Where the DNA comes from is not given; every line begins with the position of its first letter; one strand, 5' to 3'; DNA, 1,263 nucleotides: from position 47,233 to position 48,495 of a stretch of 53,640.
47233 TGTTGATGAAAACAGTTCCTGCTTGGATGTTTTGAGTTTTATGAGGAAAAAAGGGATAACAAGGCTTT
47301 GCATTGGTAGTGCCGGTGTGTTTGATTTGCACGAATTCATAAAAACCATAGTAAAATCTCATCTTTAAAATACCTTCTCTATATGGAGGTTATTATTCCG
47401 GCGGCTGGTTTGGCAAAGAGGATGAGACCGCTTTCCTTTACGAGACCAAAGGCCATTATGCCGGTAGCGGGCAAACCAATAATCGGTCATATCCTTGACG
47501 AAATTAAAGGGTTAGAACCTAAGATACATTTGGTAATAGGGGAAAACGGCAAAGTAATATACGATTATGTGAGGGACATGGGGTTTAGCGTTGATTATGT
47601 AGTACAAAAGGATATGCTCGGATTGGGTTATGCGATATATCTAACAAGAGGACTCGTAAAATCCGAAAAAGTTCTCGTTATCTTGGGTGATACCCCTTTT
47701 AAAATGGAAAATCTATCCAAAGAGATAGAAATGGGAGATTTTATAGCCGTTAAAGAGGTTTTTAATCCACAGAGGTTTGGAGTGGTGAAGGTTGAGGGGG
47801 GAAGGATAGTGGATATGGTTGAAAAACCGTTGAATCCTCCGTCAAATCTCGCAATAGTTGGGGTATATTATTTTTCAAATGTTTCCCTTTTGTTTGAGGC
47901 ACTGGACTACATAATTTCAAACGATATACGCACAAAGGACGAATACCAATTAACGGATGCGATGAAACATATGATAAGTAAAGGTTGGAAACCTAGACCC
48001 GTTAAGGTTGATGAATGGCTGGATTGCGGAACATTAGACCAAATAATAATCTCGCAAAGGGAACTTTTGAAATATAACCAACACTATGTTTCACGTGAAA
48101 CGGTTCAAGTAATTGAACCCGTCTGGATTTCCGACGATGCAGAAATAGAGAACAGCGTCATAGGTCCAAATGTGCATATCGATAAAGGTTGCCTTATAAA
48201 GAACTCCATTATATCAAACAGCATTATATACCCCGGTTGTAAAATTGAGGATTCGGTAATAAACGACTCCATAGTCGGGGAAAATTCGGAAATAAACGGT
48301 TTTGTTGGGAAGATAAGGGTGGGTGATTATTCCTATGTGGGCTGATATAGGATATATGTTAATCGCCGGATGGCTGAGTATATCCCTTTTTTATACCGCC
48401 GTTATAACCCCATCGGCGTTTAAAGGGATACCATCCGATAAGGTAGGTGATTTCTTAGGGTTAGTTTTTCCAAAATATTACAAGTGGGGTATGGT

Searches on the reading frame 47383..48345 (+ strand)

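Call 6: search_protein_families(library=pfam, proteins=[window:47383-48345:+], max_evalue=0.01)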
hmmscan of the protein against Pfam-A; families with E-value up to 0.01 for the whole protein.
window:47383-48345:+ (320 aa): 7 families
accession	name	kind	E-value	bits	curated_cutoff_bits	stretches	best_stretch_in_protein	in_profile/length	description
PF00483.29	NTP_transferase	-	1.2e-23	84.4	21.2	1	4-227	3-241/245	Nucleotidyl transferase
PF12804.13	NTP_transf_3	-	1e-09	39.2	27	1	3-108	1-100/160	MobA-like NTP transferase domain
PF25084.1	LbH_EIF2B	-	4.7e-09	36.6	54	1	239-305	20-88/105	EIF2B subunit epsilon LbH domain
PF24894.1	Hexapep_GlmU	-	9.2e-07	29.4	23.3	1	245-278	39-72/104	GlmU-like, C-terminal hexapeptide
PF25247.1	LbH_GLGC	-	4.9e-06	26.9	27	0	275-305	11-41/135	GLGC left-handed parallel beta-helix domain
PF00132.30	Hexapep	-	6e-05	23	27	0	247-274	2-30/36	Bacterial transferase hexapeptide (six repeats)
PF07959.18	Fucose_pyrophosphorylase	-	0.0099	15.3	34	0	244-295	293-343/418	Fucose pyrophosphorylase domain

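Call 53: search_protein_families(library=ncbifam, proteins=[window:47383-48345:+], max_evalue=0.01)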
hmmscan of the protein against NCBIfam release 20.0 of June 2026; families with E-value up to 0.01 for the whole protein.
window:47383-48345:+ (320 aa): 41 families (the best 25 are shown)
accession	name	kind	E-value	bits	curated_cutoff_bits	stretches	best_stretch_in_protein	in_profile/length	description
TIGR01208.1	rmlA_long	equivalog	3.7e-56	190.5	320.25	1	4-308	3-317/353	glucose-1-phosphate thymidylyltransferase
TIGR03992.1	Arch_glmU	subfamily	2.5e-51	174.8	292.1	1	1-306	1-312/393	bifunctional sugar-1-phosphate nucleotidylyltransferase/acetyltransferase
NF041173.1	Sug_nt_acttase_Thmprot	equivalog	1.6e-34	119.6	600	1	1-305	1-311/405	bifunctional sugar-1-phosphate nucleotidylyltransferase/acetyltransferase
NF041313.1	UDPGP_AglF_Halo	equivalog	3.2e-28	98.8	400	1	1-213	1-218/234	UTP--glucose-1-phosphate uridylyltransferase AglF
TIGR01173.1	glmU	equivalog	3.5e-28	98.7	366.85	1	1-306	1-314/452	bifunctional UDP-N-acetylglucosamine diphosphorylase/glucosamine-1-phosphate N-acetyltransferase GlmU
NF010934.1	PRK14354.1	equivalog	2.1e-25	89.2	450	1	3-307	2-325/447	bifunctional UDP-N-acetylglucosamine diphosphorylase/glucosamine-1-phosphate N-acetyltransferase GlmU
TIGR01099.1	galU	equivalog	5.5e-25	88.4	326.8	2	69-201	95-238/261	UTP--glucose-1-phosphate uridylyltransferase GalU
NF052502.1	man1P_GTase_Rv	exception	3.5e-23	82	440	1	2-308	2-317/352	mannose-1-phosphate guanylyltransferase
NF010933.0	PRK14353.1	equivalog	3.9e-23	81.8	505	1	3-293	8-306/453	bifunctional UDP-N-acetylglucosamine diphosphorylase/glucosamine-1-phosphate N-acetyltransferase GlmU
NF010939.0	PRK14359.1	equivalog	8.1e-23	80.7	592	1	2-301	4-304/430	bifunctional UDP-N-acetylglucosamine diphosphorylase/glucosamine-1-phosphate N-acetyltransferase GlmU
NF010937.0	PRK14357.1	equivalog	3.7e-19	68.9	658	1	1-307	1-307/448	bifunctional UDP-N-acetylglucosamine diphosphorylase/glucosamine-1-phosphate N-acetyltransferase GlmU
NF010932.0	PRK14352.1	equivalog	2.3e-18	66.1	611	1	3-319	9-339/488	bifunctional UDP-N-acetylglucosamine diphosphorylase/glucosamine-1-phosphate N-acetyltransferase GlmU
NF006986.0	PRK09451.1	equivalog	3.7e-18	65.6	725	2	1-149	6-156/456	bifunctional UDP-N-acetylglucosamine diphosphorylase/glucosamine-1-phosphate N-acetyltransferase GlmU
NF010940.0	PRK14360.1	equivalog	4.6e-17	61.7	602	1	3-307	4-325/452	bifunctional UDP-N-acetylglucosamine diphosphorylase/glucosamine-1-phosphate N-acetyltransferase GlmU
TIGR01207.1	rmlA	equivalog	3.7e-16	59.1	360.65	1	4-222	3-230/286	glucose-1-phosphate thymidylyltransferase RfbA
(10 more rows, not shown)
